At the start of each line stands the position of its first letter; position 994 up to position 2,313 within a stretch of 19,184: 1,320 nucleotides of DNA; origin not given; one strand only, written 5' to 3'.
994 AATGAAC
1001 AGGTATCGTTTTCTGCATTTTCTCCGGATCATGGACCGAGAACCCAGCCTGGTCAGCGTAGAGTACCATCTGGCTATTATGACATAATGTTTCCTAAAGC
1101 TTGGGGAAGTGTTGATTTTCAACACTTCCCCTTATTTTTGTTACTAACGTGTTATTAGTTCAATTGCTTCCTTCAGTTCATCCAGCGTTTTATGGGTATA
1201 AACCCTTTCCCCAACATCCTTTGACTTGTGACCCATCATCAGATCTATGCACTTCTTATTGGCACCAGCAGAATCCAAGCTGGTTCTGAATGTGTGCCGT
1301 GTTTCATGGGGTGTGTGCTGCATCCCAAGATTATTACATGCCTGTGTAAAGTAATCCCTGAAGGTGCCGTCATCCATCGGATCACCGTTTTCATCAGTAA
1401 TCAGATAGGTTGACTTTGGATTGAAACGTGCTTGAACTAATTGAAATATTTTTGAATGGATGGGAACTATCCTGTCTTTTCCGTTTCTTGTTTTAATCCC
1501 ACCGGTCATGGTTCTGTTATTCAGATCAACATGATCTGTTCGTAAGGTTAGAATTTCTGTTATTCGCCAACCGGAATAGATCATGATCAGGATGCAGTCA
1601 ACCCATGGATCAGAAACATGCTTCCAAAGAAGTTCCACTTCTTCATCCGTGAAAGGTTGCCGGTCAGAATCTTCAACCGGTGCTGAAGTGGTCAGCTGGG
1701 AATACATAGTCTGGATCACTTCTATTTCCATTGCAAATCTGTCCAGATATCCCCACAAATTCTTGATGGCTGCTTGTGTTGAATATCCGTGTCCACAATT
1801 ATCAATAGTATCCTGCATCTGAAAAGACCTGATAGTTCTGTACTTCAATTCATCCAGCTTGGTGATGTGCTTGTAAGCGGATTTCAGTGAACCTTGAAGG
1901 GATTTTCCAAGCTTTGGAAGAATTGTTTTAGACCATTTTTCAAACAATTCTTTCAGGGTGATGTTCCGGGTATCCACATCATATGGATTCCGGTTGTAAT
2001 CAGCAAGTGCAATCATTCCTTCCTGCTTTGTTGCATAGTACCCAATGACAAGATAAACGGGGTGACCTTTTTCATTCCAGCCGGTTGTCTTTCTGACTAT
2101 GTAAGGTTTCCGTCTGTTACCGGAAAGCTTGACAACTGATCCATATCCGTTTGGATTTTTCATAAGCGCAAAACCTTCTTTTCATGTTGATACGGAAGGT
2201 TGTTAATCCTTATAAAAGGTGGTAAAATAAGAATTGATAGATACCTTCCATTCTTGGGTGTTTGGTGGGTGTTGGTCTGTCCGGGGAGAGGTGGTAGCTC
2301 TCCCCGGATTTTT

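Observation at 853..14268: Sensor kinase gene split in frame by a 12.2-kb element bounded by a 12-bp direct repeat; possible excision-dependent genetic switch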

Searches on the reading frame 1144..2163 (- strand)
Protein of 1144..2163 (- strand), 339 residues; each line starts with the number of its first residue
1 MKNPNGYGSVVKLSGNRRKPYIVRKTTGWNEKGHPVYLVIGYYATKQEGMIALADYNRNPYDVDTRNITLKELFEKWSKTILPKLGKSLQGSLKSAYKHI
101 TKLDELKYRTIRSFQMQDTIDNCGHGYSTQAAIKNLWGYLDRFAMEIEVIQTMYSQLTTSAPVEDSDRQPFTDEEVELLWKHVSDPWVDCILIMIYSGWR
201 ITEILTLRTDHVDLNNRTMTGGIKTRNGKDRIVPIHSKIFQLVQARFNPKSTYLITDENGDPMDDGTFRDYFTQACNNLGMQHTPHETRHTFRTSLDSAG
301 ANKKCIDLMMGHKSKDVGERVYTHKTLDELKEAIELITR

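Call 7: search_protein_families(library=pfam, proteins=[window:1144-2163:-], max_evalue=0.01)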
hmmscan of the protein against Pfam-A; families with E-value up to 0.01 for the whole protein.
window:1144-2163:- (339 aa): 1 family
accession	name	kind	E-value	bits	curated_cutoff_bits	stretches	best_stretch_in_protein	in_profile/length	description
PF00589.27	Phage_integrase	-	2.5e-23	83.1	27.1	1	190-326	27-169/172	Phage integrase family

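Call 10: search_protein_families(library=phrogs, proteins=[window:1144-2163:-], max_evalue=0.001)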
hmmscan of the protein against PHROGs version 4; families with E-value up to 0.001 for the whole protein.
window:1144-2163:- (339 aa): 3 families
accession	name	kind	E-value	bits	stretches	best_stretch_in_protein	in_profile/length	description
phrog_1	-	integration and excision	8.2e-43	148.6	1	17-337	120-447/611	integrase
phrog_216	-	integration and excision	1.6e-25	90.8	1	132-337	17-236/301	integrase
phrog_7685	-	integration and excision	5.6e-10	40.2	1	221-337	120-235/240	integrase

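Call 16: find_related_loci(query=window:1144-2163:-, collection=viral_contigs, flank=10000)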
Query window:1144-2163:- (339 aa) in viral_contigs; peptide patterns used: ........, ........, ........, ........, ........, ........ (x = any residue, [..] = any of these).
228 stretches matched a pattern; 220 encode a relative of the query (tblastn E <= 1e-3); the best 80 are kept; 80 distinct loci.
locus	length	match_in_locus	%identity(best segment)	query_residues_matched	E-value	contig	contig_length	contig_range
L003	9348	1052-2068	74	1-339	0e+0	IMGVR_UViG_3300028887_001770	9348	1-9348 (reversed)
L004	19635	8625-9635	74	1-337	0e+0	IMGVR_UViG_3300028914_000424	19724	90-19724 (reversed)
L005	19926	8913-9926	76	1-337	4e-178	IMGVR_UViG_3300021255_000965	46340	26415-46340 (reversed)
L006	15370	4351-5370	69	1-339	9e-168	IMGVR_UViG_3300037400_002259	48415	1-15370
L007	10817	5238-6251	62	1-338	3e-150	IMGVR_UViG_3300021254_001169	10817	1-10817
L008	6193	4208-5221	62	1-338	2e-150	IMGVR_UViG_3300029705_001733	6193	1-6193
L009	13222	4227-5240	62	1-339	1e-148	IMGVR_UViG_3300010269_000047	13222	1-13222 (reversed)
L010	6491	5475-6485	63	1-338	7e-149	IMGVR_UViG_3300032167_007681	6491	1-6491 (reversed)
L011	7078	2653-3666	63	1-338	3e-148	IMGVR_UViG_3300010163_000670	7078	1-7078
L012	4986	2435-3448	61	1-339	1e-149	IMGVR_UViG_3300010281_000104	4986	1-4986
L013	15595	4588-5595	59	1-337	1e-140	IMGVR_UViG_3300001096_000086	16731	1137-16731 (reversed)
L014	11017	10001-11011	58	1-338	9e-138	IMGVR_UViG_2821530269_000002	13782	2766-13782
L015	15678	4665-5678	57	1-339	1e-136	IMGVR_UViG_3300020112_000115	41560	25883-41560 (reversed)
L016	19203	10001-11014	57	1-339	2e-136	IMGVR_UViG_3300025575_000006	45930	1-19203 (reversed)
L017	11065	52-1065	57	1-339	2e-136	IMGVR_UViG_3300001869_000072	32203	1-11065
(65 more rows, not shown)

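Call 31: find_homologous_proteins(query=window:1144-2163:-, max_evalue=1e-60)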
Query window:1144-2163:- (339 aa): 3612 proteins with E <= 1e-60 among 6511 candidates; the best 120 are listed.
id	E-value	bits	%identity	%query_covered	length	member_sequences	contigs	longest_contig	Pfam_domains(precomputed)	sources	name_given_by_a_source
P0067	1.7e-229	779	98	100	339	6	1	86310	PF00589.28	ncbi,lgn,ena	-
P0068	7.4e-179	612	76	100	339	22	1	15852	PF00589.28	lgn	-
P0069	1.6e-176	604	74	99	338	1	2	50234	PF00589.28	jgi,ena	-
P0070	1.2e-175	602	74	100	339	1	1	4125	PF00589.28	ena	-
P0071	1.2e-174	598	76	99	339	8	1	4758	PF00589.28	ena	-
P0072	2.0e-174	597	74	100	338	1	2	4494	PF00589.28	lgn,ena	-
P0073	2.3e-174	597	74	100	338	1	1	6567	PF00589.28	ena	-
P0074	4.2e-174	596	73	100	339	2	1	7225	PF00589.28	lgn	-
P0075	6.4e-174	596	73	99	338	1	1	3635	PF00589.28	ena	-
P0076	9.7e-174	595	73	99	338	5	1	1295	PF00589.28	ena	-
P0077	1.0e-173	595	73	99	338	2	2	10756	PF00589.28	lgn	-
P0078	1.1e-173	595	73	100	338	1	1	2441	PF00589.28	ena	-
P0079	2.6e-173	594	72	100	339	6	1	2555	PF00589.28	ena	-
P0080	3.3e-173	593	73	100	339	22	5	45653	PF00589.28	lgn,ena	-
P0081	5.6e-173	593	72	99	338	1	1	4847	PF00589.28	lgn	-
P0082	7.2e-173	592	72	99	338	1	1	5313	PF00589.28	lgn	-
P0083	7.5e-173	592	73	100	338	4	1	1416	PF00589.28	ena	-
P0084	1.1e-172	592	74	99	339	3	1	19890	PF00589.28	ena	-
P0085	5.6e-172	589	73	99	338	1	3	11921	PF00589.28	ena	-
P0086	1.1e-171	588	73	100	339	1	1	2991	PF00589.28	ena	-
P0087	1.2e-171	588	73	100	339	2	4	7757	PF00589.28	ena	-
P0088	4.9e-171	586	73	100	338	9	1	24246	PF00589.28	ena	-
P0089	1.4e-170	585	72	99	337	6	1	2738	PF00589.28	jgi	-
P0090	1.7e-170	585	72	99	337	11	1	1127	PF00589.28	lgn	-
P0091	3.6e-169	580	71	100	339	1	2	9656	PF00589.28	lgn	-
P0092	9.2e-169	579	72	99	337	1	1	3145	PF00589.28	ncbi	-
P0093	1.3e-168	578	71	99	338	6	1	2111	PF00589.28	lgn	-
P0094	4.3e-168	577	70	100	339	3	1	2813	PF00589.28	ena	-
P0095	6.2e-168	576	72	99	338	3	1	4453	PF00589.28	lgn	-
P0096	1.1e-167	575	72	99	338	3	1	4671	PF00589.28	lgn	-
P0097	1.8e-167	575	71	99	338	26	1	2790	PF00589.28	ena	-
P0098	8.4e-167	572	70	99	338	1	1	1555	PF00589.28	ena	-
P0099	1.5e-166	572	71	100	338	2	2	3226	PF00589.28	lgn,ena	-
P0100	3.6e-163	560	68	99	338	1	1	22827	PF00589.28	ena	-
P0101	7.6e-162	556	70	100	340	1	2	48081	PF00589.28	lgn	-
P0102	2.3e-161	555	69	100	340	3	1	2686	PF00589.28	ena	-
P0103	2.3e-160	551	69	100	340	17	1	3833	PF00589.28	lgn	-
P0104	2.2e-159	548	69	99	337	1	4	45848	PF00589.28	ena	-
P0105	1.3e-158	545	67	100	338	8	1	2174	PF00589.28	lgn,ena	-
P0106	2.4e-153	528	66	99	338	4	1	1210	PF00589.28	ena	-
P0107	5.0e-153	527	65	100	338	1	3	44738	PF00589.28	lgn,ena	-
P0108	1.0e-151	523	66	100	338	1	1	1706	PF00589.28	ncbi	-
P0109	3.9e-148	511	64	100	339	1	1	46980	PF00589.28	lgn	-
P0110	6.8e-147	507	64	100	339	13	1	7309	PF00589.28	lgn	-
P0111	8.6e-147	507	64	100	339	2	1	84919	PF00589.28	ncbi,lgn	-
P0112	1.0e-146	506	66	99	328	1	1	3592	PF00589.28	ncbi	-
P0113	1.4e-146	506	65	100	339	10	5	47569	PF00589.28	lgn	-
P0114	2.0e-146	505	65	100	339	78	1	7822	PF00589.28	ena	-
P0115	2.5e-146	505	64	100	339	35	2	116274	PF00589.28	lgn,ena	-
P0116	4.1e-146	504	64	100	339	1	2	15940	PF00589.28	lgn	-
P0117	4.4e-146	504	64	100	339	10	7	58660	PF00589.28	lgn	-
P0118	1.6e-144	499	63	100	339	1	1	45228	PF00589.28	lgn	-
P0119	2.9e-144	498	62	100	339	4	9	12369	PF00589.28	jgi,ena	-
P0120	4.3e-143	494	63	100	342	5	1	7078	PF00589.28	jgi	-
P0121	4.3e-143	494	62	100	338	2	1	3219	PF00589.28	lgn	-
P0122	6.0e-143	494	63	100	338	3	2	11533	PF00589.28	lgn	-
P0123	4.6e-142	491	60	100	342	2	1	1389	PF00589.28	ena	-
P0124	1.1e-141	490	62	100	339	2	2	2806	PF00589.28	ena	-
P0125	1.3e-141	490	62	99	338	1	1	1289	PF00589.28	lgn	-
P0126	1.8e-141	489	61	100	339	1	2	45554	PF00589.28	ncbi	-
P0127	4.5e-141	488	62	100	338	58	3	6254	PF00589.28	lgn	-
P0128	5.5e-141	488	62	99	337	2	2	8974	PF00589.28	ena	-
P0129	7.1e-141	487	61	100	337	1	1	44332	PF00589.28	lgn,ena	-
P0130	8.7e-141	487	61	100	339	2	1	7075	PF00589.28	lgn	-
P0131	1.5e-140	486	62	99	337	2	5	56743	PF00589.28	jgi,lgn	jgi:integrase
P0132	2.2e-140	486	61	100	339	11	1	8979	PF00589.28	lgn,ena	-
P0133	2.9e-140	485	61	100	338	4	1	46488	PF00589.28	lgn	-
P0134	3.2e-140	485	62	99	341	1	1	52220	PF00589.28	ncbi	-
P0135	3.6e-140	485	61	100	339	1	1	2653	PF00589.28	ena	-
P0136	8.1e-140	484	61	99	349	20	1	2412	PF00589.28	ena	-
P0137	3.8e-139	482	59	100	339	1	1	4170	PF00589.28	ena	-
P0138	4.7e-139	481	60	100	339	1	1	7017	PF00589.28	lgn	-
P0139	4.8e-139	481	62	99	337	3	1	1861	PF00589.28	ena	-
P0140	1.1e-138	480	61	99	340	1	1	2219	PF00589.28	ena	-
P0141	1.2e-138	480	60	100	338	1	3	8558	PF00589.28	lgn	-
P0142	1.3e-138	480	61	99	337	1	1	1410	PF00589.28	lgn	-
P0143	2.1e-138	479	60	100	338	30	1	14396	PF00589.28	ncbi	-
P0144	3.0e-138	479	60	100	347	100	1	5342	PF00589.28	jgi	jgi:integrase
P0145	3.5e-138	478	61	100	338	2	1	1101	PF00589.28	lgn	-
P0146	7.9e-138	477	61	99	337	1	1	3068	PF00589.28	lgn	-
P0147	9.1e-138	477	60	99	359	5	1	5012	PF00589.28,PF22823.3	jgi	-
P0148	1.0e-137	477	61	99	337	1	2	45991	PF00589.28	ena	-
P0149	1.8e-137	476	60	100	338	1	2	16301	PF00589.28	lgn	-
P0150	2.0e-137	476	60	100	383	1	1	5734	PF00589.28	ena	-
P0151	2.3e-137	476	60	100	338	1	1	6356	PF00589.28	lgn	-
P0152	2.4e-137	476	58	100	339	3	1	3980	PF00589.28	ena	-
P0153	2.4e-137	476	61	100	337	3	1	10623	PF00589.28,PF22823.3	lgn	-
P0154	2.6e-137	476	60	100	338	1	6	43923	PF00589.28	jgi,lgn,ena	-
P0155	2.6e-137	475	61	100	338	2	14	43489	PF00589.28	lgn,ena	-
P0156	5.0e-137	475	61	99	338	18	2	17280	PF00589.28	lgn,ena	-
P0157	6.6e-137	474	61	100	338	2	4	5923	PF00589.28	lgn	-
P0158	8.2e-137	474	60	100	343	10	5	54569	PF00589.28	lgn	-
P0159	9.1e-137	474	64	89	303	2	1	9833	PF00589.28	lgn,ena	-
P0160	9.2e-137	474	60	100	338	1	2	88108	PF00589.28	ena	-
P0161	9.5e-137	474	60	100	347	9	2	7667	PF00589.28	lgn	-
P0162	1.2e-136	473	61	99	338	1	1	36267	PF00589.28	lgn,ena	-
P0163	1.6e-136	473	59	99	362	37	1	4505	PF00589.28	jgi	jgi:integrase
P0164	1.8e-136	473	60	99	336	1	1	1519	PF00589.28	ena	-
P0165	2.9e-136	472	60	100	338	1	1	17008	PF00589.28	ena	-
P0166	4.9e-136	471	60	99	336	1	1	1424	PF00589.28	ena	-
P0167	5.7e-136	471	61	99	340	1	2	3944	PF00589.28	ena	-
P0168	5.8e-136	471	60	100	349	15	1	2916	PF00589.28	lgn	-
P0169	1.0e-135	470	60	100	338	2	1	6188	PF00589.28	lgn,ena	-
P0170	1.3e-135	470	61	99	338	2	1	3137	PF00589.28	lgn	-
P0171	2.2e-135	469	59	100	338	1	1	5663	PF00589.28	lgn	-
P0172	2.5e-135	469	60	99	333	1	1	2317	PF00589.28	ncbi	-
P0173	3.2e-135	469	61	100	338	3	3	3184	PF00589.28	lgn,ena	-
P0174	3.4e-135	469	60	100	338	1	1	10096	PF00589.28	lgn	-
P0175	4.1e-135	468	59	100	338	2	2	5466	PF00589.28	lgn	-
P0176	5.9e-135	468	58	100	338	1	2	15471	PF00589.28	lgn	-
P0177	7.0e-135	467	59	100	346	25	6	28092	PF00589.28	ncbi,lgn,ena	-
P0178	7.3e-135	467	58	100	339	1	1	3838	PF00589.28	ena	-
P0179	1.2e-134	467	60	99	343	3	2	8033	PF00589.28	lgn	-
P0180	1.2e-134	467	60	100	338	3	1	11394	PF00589.28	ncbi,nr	ncbi:MAG: tyrosine-type recombinase/integrase [Eubacteriales bacterium]|nr:tyrosine-type recombinase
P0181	1.4e-134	467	60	99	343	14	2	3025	PF00589.28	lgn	-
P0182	1.5e-134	466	58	100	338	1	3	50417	PF00589.28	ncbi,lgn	-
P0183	2.0e-134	466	60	99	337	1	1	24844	PF00589.28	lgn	-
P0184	2.1e-134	466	60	99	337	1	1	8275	PF00589.28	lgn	-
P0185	2.1e-134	466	59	99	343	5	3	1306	PF00589.28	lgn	-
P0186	2.3e-134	466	59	99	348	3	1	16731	PF00589.28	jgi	-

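Call 32: find_encoding_contigs(protein=P0067, flank=10000, max_places=10)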
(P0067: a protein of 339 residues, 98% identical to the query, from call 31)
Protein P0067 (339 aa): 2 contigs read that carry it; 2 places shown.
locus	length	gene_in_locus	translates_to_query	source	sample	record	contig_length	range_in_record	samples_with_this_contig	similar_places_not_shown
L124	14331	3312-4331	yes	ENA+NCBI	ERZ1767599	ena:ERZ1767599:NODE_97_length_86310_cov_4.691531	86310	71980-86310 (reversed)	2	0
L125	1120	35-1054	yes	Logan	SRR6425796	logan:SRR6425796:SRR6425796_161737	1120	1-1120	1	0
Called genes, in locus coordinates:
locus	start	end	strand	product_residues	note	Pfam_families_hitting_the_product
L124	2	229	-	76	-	?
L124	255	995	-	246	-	PF00271:Helicase_C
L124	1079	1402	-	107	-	-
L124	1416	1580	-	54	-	-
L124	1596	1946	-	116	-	-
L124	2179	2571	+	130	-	PF12844:HTH_19, PF13560:HTH_31, PF01381:HTH_3, PF13443:HTH_26 (weak)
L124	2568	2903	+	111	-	-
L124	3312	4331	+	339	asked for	PF00589:Phage_integrase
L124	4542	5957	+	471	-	PF00270:DEAD, PF04851:ResIII (weak), PF00271:Helicase_C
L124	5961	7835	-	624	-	-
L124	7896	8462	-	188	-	PF28549:NDPSase_N (weak), PF00293:NUDIX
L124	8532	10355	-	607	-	PF01411:tRNA-synt_2c, PF07973:tRNA_SAD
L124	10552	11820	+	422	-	PF00275:EPSP_synthase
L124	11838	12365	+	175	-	PF00226:DnaJ, PF13428:TPR_14 (faint)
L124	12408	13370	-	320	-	PF06347:SH3_4 (weak), PF18348:SH3_16 (faint), PF08239:SH3_3 (weak)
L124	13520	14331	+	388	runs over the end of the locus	PF04055:Radical_SAM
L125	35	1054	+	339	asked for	PF00589:Phage_integrase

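Call 33: find_encoding_contigs(protein=window:1144-2163:-, flank=10000, max_places=10)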
Protein window:1144-2163:- (339 aa): 2 contigs read that carry it; 2 places shown.
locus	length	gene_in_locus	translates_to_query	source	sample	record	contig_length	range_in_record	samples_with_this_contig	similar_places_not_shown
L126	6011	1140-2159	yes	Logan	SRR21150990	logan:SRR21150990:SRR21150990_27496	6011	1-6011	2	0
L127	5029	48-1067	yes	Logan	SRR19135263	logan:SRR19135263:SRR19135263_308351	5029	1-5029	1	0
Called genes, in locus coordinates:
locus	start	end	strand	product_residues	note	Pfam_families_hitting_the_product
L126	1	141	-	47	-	?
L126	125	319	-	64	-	PF24032:YQBQ (weak)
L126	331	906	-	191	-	-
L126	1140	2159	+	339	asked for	PF00589:Phage_integrase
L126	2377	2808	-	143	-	-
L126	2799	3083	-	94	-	PF00583:Acetyltransf_1, PF13508:Acetyltransf_7 (weak), PF13673:Acetyltransf_10 (weak)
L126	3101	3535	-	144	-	-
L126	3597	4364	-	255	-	-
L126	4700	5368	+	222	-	PF01381:HTH_3, PF12844:HTH_19 (faint), PF13443:HTH_26 (weak)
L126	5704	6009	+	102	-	?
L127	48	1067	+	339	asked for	PF00589:Phage_integrase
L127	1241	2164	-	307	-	PF00877:NLPC_P60, PF01471:PG_binding_1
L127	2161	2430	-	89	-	PF04531:Phage_holin_1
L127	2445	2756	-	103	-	-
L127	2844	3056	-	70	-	-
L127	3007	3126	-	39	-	-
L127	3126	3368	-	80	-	-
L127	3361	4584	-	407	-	PF00078:RVT_1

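Call 52: search_protein_families(library=ncbifam, proteins=[window:1144-2163:-], max_evalue=0.001)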
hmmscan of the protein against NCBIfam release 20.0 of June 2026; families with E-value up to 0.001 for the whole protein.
window:1144-2163:- (339 aa): 9 families
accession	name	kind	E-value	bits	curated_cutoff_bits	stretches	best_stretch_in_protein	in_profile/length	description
NF040815.2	recomb_XerA_Arch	equivalog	1e-23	84.3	220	1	124-333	52-262/263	site-specific tyrosine recombinase/integron integrase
TIGR02224.1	recomb_XerC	equivalog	1.8e-16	60.4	335.15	1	98-333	36-285/295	tyrosine recombinase XerC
TIGR02225.1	recomb_XerD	equivalog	1.8e-15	57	329.6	1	189-334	127-283/290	site-specific tyrosine recombinase XerD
NF001399.0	PRK00283.1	subfamily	4.5e-12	45.8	279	1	191-334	139-292/300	tyrosine recombinase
TIGR02249.1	integrase_gron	subfamily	1.1e-09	38.1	265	1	171-258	102-188/315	integron integrase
NF002331.0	PRK01287.1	subfamily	1.5e-08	34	371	1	192-332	168-319/365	site-specific tyrosine recombinase XerC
NF003462.0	PRK05084.1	equivalog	2.7e-08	32.9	267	1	193-337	203-356/360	tyrosine recombinase XerS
NF040693.1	recomb_GmtY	equivalog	8.3e-08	31.9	340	1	245-333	344-440/441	gamma-mobile-trio recombinase GmtY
NF011946.0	PRK15417.1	equivalog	0.0007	18.9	435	0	263-324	252-314/337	integron integrase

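Call 55: search_protein_families(library=pfam, proteins=[L126:2377-2808:-, L126:3597-4364:-, L126:4700-5368:+, L126:331-906:-], max_evalue=0.001)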
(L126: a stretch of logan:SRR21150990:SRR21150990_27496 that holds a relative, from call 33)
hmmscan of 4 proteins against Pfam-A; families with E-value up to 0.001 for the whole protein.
L126:2377-2808:- (143 aa): 1 family
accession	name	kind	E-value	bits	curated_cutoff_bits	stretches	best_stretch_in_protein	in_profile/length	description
PF00877.26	NLPC_P60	-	0.00052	20.4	23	1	29-110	16-89/105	NlpC/P60 family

L126:3597-4364:- (255 aa): 0 families

L126:4700-5368:+ (222 aa): 6 families
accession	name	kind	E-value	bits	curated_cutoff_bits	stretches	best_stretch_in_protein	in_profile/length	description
PF01381.28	HTH_3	-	7.6e-15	55.1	23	1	7-60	1-53/55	Helix-turn-helix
PF13443.12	HTH_26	-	1.7e-06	28.6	22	1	16-65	10-60/63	Cro/C1-type HTH DNA-binding domain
PF12844.13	HTH_19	-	1.4e-05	25.3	30.2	1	16-64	12-60/64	Helix-turn-helix domain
PF13560.12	HTH_31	-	2.7e-05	24.8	27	1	10-59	9-58/64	Helix-turn-helix domain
PF08279.18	HTH_11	-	4.1e-05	23.8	25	1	7-35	6-34/55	HTH domain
PF07022.19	Phage_CI_repr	-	0.00054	20.7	22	1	17-62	13-57/65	Bacteriophage CI repressor helix-turn-helix domain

L126:331-906:- (191 aa): 0 families
